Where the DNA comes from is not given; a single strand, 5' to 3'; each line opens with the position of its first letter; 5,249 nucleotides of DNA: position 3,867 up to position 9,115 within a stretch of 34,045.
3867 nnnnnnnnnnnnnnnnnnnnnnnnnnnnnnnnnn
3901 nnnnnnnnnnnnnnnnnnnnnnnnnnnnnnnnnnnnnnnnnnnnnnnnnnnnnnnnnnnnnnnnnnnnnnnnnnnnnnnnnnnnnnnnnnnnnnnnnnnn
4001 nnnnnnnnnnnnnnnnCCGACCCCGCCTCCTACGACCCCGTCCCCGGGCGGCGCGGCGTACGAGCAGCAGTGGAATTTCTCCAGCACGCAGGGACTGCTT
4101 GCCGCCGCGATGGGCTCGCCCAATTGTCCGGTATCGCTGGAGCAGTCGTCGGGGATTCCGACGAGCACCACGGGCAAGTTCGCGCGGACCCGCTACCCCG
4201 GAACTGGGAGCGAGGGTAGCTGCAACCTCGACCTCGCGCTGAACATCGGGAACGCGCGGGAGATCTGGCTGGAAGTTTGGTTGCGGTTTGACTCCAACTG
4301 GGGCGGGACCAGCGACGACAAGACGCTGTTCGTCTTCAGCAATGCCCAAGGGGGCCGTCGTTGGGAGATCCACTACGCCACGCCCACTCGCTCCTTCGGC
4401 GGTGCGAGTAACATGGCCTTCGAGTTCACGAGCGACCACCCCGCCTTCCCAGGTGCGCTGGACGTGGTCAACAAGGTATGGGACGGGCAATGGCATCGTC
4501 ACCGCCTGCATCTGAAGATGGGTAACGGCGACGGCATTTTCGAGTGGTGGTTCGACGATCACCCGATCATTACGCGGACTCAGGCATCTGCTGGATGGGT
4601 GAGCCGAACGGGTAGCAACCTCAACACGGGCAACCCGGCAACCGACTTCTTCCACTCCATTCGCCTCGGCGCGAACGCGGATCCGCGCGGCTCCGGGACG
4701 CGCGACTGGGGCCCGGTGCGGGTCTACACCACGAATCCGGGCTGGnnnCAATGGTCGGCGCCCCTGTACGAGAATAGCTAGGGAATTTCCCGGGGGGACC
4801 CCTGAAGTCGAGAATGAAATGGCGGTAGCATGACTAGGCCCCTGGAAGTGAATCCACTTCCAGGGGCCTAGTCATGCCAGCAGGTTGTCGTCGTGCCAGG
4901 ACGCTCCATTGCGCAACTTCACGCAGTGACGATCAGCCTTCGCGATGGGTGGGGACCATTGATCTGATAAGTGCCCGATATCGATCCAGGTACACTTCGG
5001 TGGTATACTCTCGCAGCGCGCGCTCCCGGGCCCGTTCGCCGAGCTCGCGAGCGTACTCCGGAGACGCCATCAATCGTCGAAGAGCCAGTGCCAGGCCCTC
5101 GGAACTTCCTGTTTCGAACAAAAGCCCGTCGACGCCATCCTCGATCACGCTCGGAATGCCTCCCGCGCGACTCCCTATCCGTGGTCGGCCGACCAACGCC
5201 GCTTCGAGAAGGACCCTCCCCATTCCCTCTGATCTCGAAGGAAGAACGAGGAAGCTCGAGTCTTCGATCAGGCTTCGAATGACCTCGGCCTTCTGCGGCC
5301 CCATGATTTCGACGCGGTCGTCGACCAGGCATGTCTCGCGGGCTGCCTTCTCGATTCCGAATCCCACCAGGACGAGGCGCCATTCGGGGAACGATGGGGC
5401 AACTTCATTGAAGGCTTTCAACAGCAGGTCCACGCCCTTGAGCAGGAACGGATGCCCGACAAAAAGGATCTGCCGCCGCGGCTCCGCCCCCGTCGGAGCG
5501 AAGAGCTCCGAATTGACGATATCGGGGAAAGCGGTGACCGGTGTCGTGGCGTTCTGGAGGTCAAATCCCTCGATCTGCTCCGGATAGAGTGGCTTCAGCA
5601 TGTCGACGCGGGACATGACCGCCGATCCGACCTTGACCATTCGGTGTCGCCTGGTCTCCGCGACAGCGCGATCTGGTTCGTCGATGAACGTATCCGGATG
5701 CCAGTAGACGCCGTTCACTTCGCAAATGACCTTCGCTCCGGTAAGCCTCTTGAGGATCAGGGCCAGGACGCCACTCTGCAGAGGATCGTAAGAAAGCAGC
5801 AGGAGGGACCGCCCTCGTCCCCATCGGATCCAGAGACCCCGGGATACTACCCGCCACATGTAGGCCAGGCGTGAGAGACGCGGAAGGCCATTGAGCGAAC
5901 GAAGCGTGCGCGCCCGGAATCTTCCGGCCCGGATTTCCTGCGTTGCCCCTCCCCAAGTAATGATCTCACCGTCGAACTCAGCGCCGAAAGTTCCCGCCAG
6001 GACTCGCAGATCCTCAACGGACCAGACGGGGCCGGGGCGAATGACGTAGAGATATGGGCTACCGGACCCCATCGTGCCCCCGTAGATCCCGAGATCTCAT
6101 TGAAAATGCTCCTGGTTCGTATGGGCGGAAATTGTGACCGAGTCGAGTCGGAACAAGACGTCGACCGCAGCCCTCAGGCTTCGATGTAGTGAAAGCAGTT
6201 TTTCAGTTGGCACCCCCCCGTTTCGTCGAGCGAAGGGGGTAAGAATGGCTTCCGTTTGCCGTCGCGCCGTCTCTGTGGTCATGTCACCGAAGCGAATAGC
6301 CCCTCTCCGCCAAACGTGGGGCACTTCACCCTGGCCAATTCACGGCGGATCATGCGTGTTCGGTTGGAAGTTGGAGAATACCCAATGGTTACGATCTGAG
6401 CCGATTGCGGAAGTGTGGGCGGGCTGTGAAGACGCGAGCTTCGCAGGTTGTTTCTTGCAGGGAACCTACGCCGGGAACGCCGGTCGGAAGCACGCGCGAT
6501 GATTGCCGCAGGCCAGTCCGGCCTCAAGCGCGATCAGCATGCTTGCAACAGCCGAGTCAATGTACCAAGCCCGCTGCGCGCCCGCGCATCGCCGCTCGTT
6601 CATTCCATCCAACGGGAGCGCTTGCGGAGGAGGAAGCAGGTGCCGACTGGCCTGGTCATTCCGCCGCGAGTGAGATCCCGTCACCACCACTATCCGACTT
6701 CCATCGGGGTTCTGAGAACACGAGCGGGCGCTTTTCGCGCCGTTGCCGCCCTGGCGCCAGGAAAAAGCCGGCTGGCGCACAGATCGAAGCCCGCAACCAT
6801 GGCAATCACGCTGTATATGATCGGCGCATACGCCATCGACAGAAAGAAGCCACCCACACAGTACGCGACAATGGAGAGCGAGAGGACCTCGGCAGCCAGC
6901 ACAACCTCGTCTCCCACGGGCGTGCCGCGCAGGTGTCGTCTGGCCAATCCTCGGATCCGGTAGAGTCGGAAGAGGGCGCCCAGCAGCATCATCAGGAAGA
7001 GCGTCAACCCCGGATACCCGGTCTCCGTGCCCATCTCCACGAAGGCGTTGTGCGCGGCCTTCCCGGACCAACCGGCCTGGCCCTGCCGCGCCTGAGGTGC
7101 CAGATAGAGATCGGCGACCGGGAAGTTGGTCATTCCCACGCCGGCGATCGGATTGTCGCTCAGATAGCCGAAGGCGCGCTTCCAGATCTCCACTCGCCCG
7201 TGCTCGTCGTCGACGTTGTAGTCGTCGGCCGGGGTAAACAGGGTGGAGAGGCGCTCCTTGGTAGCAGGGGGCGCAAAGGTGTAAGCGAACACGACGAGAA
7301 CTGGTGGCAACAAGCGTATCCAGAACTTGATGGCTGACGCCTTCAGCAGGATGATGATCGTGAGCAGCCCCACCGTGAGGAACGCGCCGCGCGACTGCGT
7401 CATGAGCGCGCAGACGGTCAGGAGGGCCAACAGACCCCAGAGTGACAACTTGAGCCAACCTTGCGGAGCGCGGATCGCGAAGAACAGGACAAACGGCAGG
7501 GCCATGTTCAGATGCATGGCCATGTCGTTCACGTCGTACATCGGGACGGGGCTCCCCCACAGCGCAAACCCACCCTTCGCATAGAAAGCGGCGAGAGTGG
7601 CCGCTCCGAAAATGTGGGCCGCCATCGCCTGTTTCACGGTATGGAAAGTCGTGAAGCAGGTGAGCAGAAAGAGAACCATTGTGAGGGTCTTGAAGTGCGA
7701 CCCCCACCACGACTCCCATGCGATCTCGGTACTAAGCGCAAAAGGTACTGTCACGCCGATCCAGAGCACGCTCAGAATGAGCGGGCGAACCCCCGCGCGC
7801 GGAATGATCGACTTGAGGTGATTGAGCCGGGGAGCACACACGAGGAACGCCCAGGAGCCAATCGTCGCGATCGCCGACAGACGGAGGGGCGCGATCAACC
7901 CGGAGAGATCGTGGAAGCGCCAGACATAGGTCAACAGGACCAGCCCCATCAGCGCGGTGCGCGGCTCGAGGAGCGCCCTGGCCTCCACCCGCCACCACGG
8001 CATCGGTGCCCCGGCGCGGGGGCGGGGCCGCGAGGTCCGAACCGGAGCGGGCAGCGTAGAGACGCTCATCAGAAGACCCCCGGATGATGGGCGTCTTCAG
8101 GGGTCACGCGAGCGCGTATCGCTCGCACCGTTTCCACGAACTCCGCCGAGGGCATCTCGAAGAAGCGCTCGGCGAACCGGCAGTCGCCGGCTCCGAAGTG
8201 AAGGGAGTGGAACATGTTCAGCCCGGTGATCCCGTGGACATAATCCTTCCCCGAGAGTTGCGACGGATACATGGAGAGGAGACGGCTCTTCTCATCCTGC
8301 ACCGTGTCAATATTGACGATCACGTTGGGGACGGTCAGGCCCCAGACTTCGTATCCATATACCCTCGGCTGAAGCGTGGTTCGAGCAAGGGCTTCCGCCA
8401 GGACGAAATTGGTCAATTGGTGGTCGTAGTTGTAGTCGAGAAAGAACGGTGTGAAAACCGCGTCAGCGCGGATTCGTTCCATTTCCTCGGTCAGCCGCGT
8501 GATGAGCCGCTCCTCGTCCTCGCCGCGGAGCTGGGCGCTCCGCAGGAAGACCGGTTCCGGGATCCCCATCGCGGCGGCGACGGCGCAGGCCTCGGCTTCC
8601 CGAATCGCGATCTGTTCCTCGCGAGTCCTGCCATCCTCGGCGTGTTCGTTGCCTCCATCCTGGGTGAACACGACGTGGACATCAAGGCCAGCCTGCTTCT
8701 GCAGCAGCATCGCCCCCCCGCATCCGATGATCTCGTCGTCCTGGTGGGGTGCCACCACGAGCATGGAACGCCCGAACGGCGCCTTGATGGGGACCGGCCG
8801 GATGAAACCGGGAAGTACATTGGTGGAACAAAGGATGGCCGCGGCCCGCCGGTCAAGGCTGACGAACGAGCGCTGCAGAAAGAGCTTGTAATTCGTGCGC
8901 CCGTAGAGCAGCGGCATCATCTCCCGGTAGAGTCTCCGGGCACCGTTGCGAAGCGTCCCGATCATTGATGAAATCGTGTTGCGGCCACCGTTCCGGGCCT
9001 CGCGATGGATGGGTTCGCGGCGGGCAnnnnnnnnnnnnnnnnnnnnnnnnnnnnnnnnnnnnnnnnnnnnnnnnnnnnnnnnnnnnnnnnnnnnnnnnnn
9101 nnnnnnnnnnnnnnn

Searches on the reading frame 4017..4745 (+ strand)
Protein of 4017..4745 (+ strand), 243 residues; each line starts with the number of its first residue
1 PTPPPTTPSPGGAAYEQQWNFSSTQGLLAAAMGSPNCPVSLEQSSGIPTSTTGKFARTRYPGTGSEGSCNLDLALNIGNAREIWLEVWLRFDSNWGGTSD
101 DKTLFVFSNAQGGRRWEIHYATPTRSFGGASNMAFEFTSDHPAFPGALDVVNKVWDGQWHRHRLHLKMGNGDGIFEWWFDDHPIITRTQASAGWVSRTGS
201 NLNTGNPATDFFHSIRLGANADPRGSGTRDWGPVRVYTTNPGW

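Call 64: search_solved_structures(query=window:4017-4745:+, max_evalue=1)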
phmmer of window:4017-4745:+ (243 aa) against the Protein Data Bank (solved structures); distinct sequences matched with E-value up to 1: 0.

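Call 65: find_homologous_proteins(query=window:4017-4745:+, max_evalue=0.0001)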
Query window:4017-4745:+ (243 aa): 6 proteins with E <= 0.0001 among 986 candidates.
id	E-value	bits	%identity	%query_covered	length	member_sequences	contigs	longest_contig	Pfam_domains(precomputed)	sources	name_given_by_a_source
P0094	1.7e-74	268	52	98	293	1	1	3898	-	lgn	-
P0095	5.9e-59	217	48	95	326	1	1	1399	PF02368.25,PF26918.1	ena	-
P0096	2.5e-50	189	45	97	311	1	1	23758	-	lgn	-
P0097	7.0e-45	171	42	100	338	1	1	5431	-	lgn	-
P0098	6.0e-41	158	60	51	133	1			-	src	-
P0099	1.1e-14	72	41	67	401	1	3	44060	PF14099.14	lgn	-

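Call 68: search_protein_families(library=pfam, alignment_id=A4, max_evalue=0.1)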
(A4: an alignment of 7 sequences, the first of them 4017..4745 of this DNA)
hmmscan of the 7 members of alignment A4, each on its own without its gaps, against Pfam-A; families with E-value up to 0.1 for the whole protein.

A. member 1, window:4017-4745:+ (243 aa): 1 family
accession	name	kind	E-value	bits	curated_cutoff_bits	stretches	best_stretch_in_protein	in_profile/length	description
PF01477.28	PLAT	-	0.0069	17.5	23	1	86-167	2-87/117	PLAT/LH2 domain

B. families by the number of members that match (of 7 scanned): 9 families
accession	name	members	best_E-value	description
PF02368.24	Big_2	1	2.9e-11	Bacterial Ig-like domain (group 2)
PF14099.13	Polysacc_lyase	1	2.8e-07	Polysaccharide lyase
PF02369.22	Big_1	1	0.00017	Bacterial Ig-like domain (group 1)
PF01477.28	PLAT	1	0.0069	PLAT/LH2 domain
PF22359.2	Big-like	1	0.0098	Bacterial Ig-like domain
PF25354.1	Ig_NUP210_16th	1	0.012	NUP210-like, Ig-like domain 16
PF24381.1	DUF7537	1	0.012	Family of unknown function (DUF7537)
PF21294.4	Polysacc_lyase_14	1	0.029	Polysaccharide lyase 14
PF21817.3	CapR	1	0.068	CapR homology domain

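Call 79: predict_structure(alignment_id=A4)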
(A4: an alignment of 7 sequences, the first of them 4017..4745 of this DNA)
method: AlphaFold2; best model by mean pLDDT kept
length: 243 residues; sequences in the alignment: 7
mean_pLDDT: 76.5   pTM: 0.81
mean pLDDT of the five models: 76.5, 76.0, 74.8, 70.9, 69.7
residues with pLDDT >= 90: 57; 70-90: 119; 50-70: 35; < 50: 32
segments of 3 or more residues with pLDDT < 50: 1-4, 133-136, 138-146, 190-200
pLDDT, mean of each block of 10 residues (from residue 1): 46 77 87 88 78 87 85 90 92 78 86 76 70 49 47 81 87 82 68 40 73 90 86 90 77
secondary structure, 60 per line:
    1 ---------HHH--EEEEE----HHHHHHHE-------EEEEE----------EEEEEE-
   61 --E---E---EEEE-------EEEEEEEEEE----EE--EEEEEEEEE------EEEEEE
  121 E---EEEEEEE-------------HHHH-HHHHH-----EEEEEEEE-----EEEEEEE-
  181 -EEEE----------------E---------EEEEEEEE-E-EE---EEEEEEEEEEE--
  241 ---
elements in order: E15-19 H24-30 E39-43 E54-59 E71-74 E82-91 E100-108 E115-121 E125-131 H145-148 H150-154 E160-167 E173-179 E182-185 E212-219 E228-238

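Call 82: fold_search(model_id=the predicted structure, library=pdb)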
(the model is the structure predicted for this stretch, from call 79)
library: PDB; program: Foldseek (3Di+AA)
matches with E <= 10: 1406; with E <= 0.001: 45
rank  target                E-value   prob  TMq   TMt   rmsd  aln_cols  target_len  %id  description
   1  3zyp                  5.7e-06  1.00  0.60  0.66   4.2       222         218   13  Cellulose induced protein, Cip1 (released 2012-09-12)
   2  3gne_A                6.2e-05  1.00  0.55  0.55   7.4       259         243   11  Crystal structure of alginate lyase vAL-1 from Chlorella virus (released 2009-10-20)
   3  6yp6                  7.4e-05  1.00  0.46  0.50   7.1       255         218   12  Structural annotation of the conserved carbohydrate esterase vb_24B_21 from Shiga toxin-encoding bacteriophage phi24B (released 2020-09-16)
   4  7oa7                  9.7e-05  1.00  0.42  0.31   6.4       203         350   10  PilC minor pilin of Streptococcus sanguinis 2908 type IV pili (released 2022-05-04)
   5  3r4u_A                9.7e-05  1.00  0.38  0.24   8.6       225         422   11  Cell entry of botulinum neurotoxin type C is dependent upon interaction with two ganglioside molecules (released 2011-06-08)
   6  2a5z_C                1.3e-04  1.00  0.49  0.49   6.6       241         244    9  Crystal Structure of Protein of Unknown Function SO2946 from Shewanella oneidensis MR-1 (released 2005-08-16)
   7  5lr0_A                1.4e-04  1.00  0.40  0.26   7.3       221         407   13  Binding domain of Botulinum Neurotoxin DC in complex with SialylT (released 2017-08-30)
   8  8bzk                  1.6e-04  1.00  0.40  0.42   8.2       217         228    8  Crystal structure of Paradendryphiella salina PL7C alginate lyase with sulphate bound in the active site (released 2023-12-27)
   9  1lec_A                1.8e-04  1.00  0.41  0.41   8.8       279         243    7  STRUCTURES OF THE LECTIN IV OF GRIFFONIA SIMPLICIFOLIA AND ITS COMPLEX WITH THE LEWIS B HUMAN BLOOD GROUP DETERMINANT  (released 1994-01-31)
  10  7eo3                  2.0e-04  1.00  0.36  0.32  12.6       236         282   10  X-ray structure analysis of beita-1,3-glucanase (released 2022-03-02)
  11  1mz5                  2.3e-04  1.00  0.39  0.18   7.1       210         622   10  Trypanosoma rangeli sialidase (released 2002-10-16)
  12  8r43_A                2.3e-04  1.00  0.40  0.42   7.7       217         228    9  Crystal structure of Paradendryphiella salina PL7C alginate lyase mutant H110N in complex with tri-mannuronic acid (released 2024-01-17)
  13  8qli_A                2.6e-04  1.00  0.41  0.43   7.7       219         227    8  Crystal structure of Paradendryphiella salina PL7C alginate lyase mutant H124 soaked with with tetra-mannuronic acid (released 2024-09-11)
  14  8xvf_A                2.7e-04  1.00  0.42  0.41   8.7       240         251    8  Globular domain of Trichinella spiralis calreticulin (released 2024-04-03)
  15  8qiz_A                2.9e-04  1.00  0.40  0.42   7.5       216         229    8  Crystal structure of Paradendryphiella salina PL7C alginate lyase mutant H124N soaked with with penta-mannuronic acid (released 2025-02-05)
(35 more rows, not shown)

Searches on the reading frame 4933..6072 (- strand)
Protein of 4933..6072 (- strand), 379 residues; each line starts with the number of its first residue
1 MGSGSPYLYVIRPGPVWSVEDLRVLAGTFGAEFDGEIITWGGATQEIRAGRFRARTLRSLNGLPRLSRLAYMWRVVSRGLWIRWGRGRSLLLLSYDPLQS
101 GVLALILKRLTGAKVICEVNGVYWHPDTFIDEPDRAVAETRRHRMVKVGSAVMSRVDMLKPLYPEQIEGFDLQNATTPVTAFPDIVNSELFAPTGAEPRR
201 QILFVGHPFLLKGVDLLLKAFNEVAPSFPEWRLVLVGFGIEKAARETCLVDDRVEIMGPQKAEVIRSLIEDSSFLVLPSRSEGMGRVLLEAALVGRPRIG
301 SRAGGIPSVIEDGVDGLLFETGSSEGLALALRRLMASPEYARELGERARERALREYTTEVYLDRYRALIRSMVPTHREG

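Call 8: search_protein_families(library=pfam, proteins=[window:4933-6072:-], max_evalue=0.001)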
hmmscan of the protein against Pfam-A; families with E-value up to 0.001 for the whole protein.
window:4933-6072:- (379 aa): 4 families
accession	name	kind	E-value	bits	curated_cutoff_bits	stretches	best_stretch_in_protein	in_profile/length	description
PF00534.26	Glycos_transf_1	-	6.7e-30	104.3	26.4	1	197-351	13-172/172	Glycosyl transferases group 1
PF13692.12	Glyco_trans_1_4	-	8.8e-28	97.8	27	1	200-336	2-141/142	Glycosyl transferases group 1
PF13524.12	Glyco_trans_1_2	-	1.1e-07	32.4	25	1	284-360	63-137/144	Glycosyl transferase-like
PF20706.3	GT4-conflict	-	3.7e-07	29.9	26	1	196-317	194-327/385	Family 4 Glycosyltransferase in conflict systems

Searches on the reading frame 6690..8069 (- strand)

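Call 8: search_protein_families(library=pfam, proteins=[window:6690-8069:-], max_evalue=0.001)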
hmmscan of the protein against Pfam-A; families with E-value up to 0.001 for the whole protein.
window:6690-8069:- (459 aa): 1 family
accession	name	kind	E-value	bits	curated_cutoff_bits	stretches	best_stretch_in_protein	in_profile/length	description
PF04932.20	Wzy_C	-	1.1e-20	74.3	31.7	1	213-359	2-149/149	O-Antigen ligase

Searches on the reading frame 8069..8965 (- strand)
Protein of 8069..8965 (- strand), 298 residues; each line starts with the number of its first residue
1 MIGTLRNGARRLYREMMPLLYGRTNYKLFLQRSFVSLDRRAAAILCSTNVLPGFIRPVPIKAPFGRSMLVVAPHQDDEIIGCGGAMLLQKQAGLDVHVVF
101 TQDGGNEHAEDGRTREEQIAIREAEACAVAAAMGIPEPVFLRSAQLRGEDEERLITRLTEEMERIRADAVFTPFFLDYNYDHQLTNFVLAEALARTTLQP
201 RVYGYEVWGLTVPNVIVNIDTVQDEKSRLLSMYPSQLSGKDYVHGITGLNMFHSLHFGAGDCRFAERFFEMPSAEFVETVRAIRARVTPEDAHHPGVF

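Call 8: search_protein_families(library=pfam, proteins=[window:8069-8965:-], max_evalue=0.001)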
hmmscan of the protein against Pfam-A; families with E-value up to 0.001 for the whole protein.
window:8069-8965:- (298 aa): 1 family
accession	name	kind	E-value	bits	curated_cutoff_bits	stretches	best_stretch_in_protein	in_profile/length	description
PF02585.22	PIG-L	-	1.5e-21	77.7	28.2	1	69-192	1-128/129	GlcNAc-PI de-N-acetylase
